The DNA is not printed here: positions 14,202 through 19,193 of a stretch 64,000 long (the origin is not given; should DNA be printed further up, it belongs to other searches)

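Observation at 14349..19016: Single-gene 1,555-aa Mrr-like nuclease / STAND NTPase / >1,000-aa unassigned C-terminus: an Avs-like antiviral sensor with a variant nuclease triad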

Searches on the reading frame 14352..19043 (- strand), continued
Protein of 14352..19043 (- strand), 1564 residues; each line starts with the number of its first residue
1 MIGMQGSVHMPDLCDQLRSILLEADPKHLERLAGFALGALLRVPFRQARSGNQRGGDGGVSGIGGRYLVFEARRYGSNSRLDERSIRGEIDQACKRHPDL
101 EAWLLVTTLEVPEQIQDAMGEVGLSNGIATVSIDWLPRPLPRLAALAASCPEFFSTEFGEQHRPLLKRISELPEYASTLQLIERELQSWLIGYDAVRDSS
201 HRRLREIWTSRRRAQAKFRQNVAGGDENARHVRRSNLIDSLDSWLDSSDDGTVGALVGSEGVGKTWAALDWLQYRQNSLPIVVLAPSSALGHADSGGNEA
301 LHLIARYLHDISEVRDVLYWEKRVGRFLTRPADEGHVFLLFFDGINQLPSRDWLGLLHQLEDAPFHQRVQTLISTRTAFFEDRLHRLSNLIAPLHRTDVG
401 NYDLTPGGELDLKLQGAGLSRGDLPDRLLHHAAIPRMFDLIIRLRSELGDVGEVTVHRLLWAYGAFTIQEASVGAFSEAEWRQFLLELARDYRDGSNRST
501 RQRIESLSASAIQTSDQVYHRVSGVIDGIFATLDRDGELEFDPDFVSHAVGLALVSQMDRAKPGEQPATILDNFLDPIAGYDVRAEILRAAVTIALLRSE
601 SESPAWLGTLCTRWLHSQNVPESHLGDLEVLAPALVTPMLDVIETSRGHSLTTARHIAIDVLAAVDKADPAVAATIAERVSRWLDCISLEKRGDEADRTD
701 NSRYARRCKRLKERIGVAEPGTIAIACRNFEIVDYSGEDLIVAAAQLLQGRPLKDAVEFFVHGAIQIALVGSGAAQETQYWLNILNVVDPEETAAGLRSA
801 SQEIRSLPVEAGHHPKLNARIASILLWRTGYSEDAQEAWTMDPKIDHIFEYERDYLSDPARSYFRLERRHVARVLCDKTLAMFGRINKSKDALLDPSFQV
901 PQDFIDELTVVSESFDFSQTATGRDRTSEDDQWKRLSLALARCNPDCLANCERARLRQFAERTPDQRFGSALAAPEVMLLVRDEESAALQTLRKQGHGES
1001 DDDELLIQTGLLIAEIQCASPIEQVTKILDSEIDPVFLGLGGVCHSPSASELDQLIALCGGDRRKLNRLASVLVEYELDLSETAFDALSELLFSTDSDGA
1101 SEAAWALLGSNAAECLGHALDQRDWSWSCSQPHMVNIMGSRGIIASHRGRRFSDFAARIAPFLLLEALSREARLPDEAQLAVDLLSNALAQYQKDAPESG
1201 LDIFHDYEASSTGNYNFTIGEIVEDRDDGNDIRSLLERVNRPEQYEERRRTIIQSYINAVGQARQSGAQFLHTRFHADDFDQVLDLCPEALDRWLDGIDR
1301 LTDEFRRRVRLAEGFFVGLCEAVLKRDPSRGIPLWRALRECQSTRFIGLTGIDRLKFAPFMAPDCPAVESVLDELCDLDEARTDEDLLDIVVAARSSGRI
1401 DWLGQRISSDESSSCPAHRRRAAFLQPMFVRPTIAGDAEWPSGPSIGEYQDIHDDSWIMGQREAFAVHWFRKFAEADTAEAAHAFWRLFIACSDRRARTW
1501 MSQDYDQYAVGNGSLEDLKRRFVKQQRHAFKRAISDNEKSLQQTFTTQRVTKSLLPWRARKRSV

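Call 39: find_related_loci(query=A1, collection=genome_contigs, flank=10000)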
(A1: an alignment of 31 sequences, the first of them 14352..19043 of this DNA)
Query A1 (1564 aa) in genome_contigs; peptide patterns used: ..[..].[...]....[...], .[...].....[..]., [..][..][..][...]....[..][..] (x = any residue, [..] = any of these).
211 stretches matched a pattern; 159 encode a relative of the query (tblastn E <= 1e-3); the best 80 are kept; 80 distinct loci.
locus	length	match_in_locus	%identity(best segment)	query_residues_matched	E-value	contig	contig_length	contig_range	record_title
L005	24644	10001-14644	67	12-1559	0e+0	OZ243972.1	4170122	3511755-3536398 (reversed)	MAG: Alphaproteobacteria bacterium isolate 09f1bc1b-1bad-4b92-9679-6e0ab018260f genome assembly, chromosome: 1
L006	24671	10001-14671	55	10-1559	0e+0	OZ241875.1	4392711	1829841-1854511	MAG: bacterium isolate fde39c58-18aa-4d93-bb40-cd1cf9ece30f genome assembly, chromosome: 1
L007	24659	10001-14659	54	8-1559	0e+0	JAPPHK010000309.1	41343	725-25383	MAG: Nitrospinota bacterium isolate RHO1_bin_79 NODE_1900_length_41343_cov_7.495229, whole genome shotgun sequence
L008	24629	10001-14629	54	10-1559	0e+0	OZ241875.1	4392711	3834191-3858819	MAG: bacterium isolate fde39c58-18aa-4d93-bb40-cd1cf9ece30f genome assembly, chromosome: 1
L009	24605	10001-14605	44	16-1557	0e+0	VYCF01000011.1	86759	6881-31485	MAG: Gammaproteobacteria bacterium isolate SB0675_bin_1 NODE_116_length_86759_cov_32.018615, whole genome shotgun sequen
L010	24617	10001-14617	44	16-1560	0e+0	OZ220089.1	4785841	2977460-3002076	MAG: Candidatus Latescibacterota bacterium isolate 4e2a754f-172e-45f6-b93c-83e01e84db49 genome assembly, chromosome: 1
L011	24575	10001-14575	43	20-1557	0e+0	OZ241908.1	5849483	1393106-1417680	MAG: Candidatus Azotimanducaceae bacterium isolate 16e1fe49-7b92-4528-a68f-5a19ecc53174 genome assembly, chromosome: 1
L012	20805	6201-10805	44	7-1557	0e+0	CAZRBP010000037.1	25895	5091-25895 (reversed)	MAG TPA_asm: uncultured Pseudomonadales bacterium isolate SRP109090_co2_144 genome assembly, contig: NODE_2508_length_25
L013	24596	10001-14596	40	16-1557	0e+0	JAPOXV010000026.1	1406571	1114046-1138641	MAG: Gammaproteobacteria bacterium isolate COS4_bin_15 NODE_3_length_1406571_cov_53.2678, whole genome shotgun sequence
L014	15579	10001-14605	34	22-1560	0e+0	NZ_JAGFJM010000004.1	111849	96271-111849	MAG: Nitrosomonas communis isolate mag.23 k127_242427, whole genome shotgun sequence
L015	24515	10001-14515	36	48-1558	0e+0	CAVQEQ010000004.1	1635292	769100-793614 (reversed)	MAG: uncultured delta proteobacterium isolate MFD04434.bin.1.46 genome assembly, contig: contig_6686, whole genome shotg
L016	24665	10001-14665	34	6-1564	0e+0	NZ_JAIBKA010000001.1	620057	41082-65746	Desulfoferrobacter suflitae strain DRH4 contig_1, whole genome shotgun sequence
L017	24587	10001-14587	34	23-1557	0e+0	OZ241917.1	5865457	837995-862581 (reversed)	MAG: Candidatus Latescibacterota bacterium isolate 5e8d6608-c5e3-4027-8d72-793febe4c990 genome assembly, chromosome: 1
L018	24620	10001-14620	33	13-1557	0e+0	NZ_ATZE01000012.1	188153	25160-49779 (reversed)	Sedimenticola selenatireducens DSM 17993 A3GODRAFT_scaffold_10.11_C, whole genome shotgun sequence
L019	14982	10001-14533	35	43-1557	0e+0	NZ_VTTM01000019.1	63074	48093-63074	Azospirillum oryzae strain COC8 NODE_19_length_63074, whole genome shotgun sequence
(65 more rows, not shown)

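Call 48: search_protein_families(library=pfam, alignment_id=A4, max_evalue=0.00001)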
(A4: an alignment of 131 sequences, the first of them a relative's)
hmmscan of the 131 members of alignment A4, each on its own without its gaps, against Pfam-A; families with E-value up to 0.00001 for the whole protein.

A. member 1, L005:8996-9550:+ (185 aa): 2 families
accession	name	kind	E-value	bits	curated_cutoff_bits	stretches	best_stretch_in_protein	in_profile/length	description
PF01381.28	HTH_3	-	1.8e-09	37.9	23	1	95-148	1-54/55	Helix-turn-helix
PF13560.12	HTH_31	-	3.3e-07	31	27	1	95-147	6-59/64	Helix-turn-helix domain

B. families by the number of members that match (of 131 scanned): 98 families (the first 25 are shown)
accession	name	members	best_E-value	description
PF13476.12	AAA_23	4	7.7e-15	AAA domain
PF02463.25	SMC_N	4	1.3e-13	RecF/RecN/SMC N terminal domain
PF18818.7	MPTase-PolyVal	3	3.6e-50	Zincin-like metallopeptidase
PF08401.16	ArdcN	3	2.4e-42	N-terminal domain of anti-restriction factor ArdC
PF00580.27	UvrD-helicase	3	8.9e-32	UvrD/REP helicase N-terminal domain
PF12161.14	HsdM_N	3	1.2e-20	HsdM N-terminal domain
PF02384.22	N6_Mtase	2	1.8e-60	N-6 DNA Methylase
PF18145.6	SAVED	2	9.5e-32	SMODS-associated and fused to various effectors sensor domain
PF13361.12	UvrD_C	2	3.3e-26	UvrD-like helicase C-terminal domain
PF13166.12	AAA_13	2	9.5e-26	AAA domain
PF13175.12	AAA_15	2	4.1e-17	AAA ATPase domain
PF13304.12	AAA_21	2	5.2e-17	AAA domain, putative AbiEii toxin, Type IV TA system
PF13245.12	AAA_19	2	6.8e-15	AAA domain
PF13538.12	UvrD_C_2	2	9.1e-11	UvrD-like helicase C-terminal domain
PF07669.17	Eco57I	2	4.9e-08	Eco57I restriction-modification methylase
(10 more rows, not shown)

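Call 49: search_protein_families(library=padloc, alignment_id=A4, max_evalue=0.00001)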
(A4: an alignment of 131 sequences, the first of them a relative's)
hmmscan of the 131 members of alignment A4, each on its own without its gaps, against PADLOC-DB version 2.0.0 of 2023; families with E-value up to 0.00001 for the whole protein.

A. member 1, L005:8996-9550:+ (185 aa): 0 families

B. families by the number of members that match (of 131 scanned): 300 families (the first 25 are shown)
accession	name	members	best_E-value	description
PDLC04135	mad3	5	2.4e-19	mads_3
PDLC03859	LmuB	4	3.2e-29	-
PDLC03865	LmuB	4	9.6e-29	-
PDLC03802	RTasHel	3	4.3e-84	DRT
PDLC00114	GajB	3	9.1e-45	UrvD helicase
PDLC00132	GajB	3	2.7e-40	UrvD helicase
PDLC03027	MTase_I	3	6.5e-38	Type I methyltransferase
PDLC03868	LmuB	3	1.3e-29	-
PDLC00104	GajB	3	2.3e-27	UrvD helicase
PDLC01087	C3a187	3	3.9e-26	NERD+UvrD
PDLC03032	MTase_I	3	1.8e-23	Type I methyltransferase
PDLC03861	LmuB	3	5e-23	-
PDLC04140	mad8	3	1.1e-06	mads_8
PDLC04889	PDC-S06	3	1.8e-06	-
PDLC03029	MTase_I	2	2e-229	Type I methyltransferase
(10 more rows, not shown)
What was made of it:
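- On Avs (antiviral STAND) class: In other loci, LmuB, GajB, type I RM, SAVED, DRT and ArdC hits occur within two genes (calls 48, 49).
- Neighbours within two genes in ~33 loci include hits to Lamassu LmuB, Gabija GajB, type I MTase, SAVED effector, DRT and ArdC models (calls 48, 49).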

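Call 76: search_dna_similar(query=window:14352-19016:-, collection=plasmids, mode=protein, max_rows=15)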
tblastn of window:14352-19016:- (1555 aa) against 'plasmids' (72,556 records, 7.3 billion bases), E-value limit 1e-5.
Records with a match: 11; places in all: 11; records where one place covers at least 80% of the query: 1.
Best place of each record, by identity: <60% 11.
By first word of the organism name: Sphingobium 4; Candidatus 3; Azospirillum 1; Ensifer 1; Rhizobium 1; Sphingomonas 1.
By predicted mobility (MOB-suite, as given by PLSDB): non-mobilizable 6; conjugative 3; mobilizable 2.
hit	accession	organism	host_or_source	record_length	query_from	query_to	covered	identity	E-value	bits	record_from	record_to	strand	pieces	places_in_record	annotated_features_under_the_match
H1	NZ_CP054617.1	Azospirillum oryzae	cell culture,soil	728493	34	1548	97%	34.5%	0e+0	739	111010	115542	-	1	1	hypothetical protein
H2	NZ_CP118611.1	Ensifer adhaerens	Pure isolate,Rhizosphere of Cyperus ...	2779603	34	1047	65%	23.2%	1e-13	84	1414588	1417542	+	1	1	none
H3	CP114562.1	Candidatus Manganitrophus sp.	activated carbon metagenome,metagenomic ...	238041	34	829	51%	23.8%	8e-19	101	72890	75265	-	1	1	hypothetical protein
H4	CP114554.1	Candidatus Manganitrophus sp.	activated carbon metagenome,metagenomic ...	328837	34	829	51%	23.8%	8e-19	101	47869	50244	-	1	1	hypothetical protein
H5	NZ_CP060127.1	Sphingobium yanoikuyae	Cell culture,soil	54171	61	795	47%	25.5%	4e-27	129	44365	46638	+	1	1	NACHT domain-containing protein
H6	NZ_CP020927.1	Sphingobium yanoikuyae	soil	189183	61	795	47%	25.5%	4e-27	129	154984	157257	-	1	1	NACHT domain-containing protein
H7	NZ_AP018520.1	Sphingobium sp. YG1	-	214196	61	795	47%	25.5%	4e-27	129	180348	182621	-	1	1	NACHT domain-containing protein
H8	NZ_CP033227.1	Sphingobium yanoikuyae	Mixed culture,wastewater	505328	61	795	47%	25.5%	4e-27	129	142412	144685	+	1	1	NACHT domain-containing protein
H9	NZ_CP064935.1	Rhizobium phaseoli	Phaseolus vulgaris,single cell,soil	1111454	34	610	37%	26.7%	6e-25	121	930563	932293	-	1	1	record has no annotation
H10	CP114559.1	Candidatus Manganitrophus sp.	activated carbon metagenome,metagenomic ...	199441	34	596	36%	24.7%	8e-19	101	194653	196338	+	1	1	hypothetical protein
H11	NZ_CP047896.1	Sphingomonas changnyeongensis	Single cell,Fresh water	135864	36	638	39%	22.8%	4e-7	63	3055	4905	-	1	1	hypothetical protein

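Call 77: search_dna_similar(query=window:14352-19016:-, collection=phages, mode=protein, max_rows=10)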
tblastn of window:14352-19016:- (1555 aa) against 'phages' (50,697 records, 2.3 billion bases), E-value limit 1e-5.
No match.
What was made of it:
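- Tried and rejected: Presence in phage genomes: none (call 77).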

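Call 78: get_annotated_region(hit=H5, flank=6000)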
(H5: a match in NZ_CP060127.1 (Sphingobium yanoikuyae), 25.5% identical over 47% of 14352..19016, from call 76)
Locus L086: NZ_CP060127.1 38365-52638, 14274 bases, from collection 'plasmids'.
description: Sphingobium yanoikuyae strain A3 plasmid unnamed3, complete sequence
organism: Sphingobium yanoikuyae (NCBI taxid 13690)
taxonomy: Bacteria; Pseudomonadota; Alphaproteobacteria; Sphingomonadales; Sphingomonadaceae; Sphingobium; Sphingobium yanoikuyae
host: -; source: Cell culture,soil; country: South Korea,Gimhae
typing (MOB-suite, as given by PLSDB): mobilizable; relaxase MOBP
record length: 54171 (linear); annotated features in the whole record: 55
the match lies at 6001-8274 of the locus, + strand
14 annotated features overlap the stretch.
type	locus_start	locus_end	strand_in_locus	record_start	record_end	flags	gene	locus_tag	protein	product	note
CDS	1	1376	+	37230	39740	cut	-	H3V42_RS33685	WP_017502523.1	heavy metal translocating P-type ATPase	GO:0006812 - monoatomic cation transport [Evidence IEA]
CDS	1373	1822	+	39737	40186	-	cueR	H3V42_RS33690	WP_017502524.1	Cu(I)-responsive transcriptional regulator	GO:0045893 - positive regulation of DNA-templated transcription [Evidence IEA]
CDS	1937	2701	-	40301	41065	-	-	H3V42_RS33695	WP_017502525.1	hypothetical protein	-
CDS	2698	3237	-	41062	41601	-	-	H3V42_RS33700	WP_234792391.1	ADP-ribosyltransferase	-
CDS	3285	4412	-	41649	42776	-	-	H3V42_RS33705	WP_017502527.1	tyrosine-type recombinase/integrase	GO:0015074 - DNA integration [Evidence IEA]; GO:0006310 - DNA recombination [Evidence IEA]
CDS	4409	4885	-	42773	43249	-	-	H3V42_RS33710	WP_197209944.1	hypothetical protein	-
CDS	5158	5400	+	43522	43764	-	-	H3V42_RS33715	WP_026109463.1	AbrB/MazE/SpoVT family DNA-binding domain-containing protein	-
CDS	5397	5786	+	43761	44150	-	-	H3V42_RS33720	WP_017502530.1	type II toxin-antitoxin system VapC family toxin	-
CDS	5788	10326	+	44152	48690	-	-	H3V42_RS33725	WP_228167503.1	NACHT domain-containing protein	-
CDS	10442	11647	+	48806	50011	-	-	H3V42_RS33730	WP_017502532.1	AAA family ATPase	-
CDS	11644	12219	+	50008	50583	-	-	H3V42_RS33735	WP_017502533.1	RloB domain-containing protein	-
CDS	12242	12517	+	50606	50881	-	-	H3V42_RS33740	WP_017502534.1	HU family DNA-binding protein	GO:0030261 - chromosome condensation [Evidence IEA]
CDS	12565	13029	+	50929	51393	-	-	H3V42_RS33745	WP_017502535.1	hypothetical protein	-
CDS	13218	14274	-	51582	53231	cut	-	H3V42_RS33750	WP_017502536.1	ATP-dependent helicase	-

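Call 80: search_protein_families(library=pfam, proteins=[L086:5788-10323:+, L001:12684-14402:+, L001:14402-16090:+], max_evalue=0.01)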
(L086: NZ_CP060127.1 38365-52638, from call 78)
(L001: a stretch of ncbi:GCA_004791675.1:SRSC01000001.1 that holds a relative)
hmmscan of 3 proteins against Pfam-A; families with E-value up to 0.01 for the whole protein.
L086:5788-10323:+ (1512 aa): 1 family
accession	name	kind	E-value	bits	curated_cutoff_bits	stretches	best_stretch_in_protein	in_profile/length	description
PF05729.18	NACHT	-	6.1e-06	26.6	26.7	1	259-420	3-162/167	NACHT domain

L001:12684-14402:+ (573 aa): 0 families

L001:14402-16090:+ (563 aa): 0 families
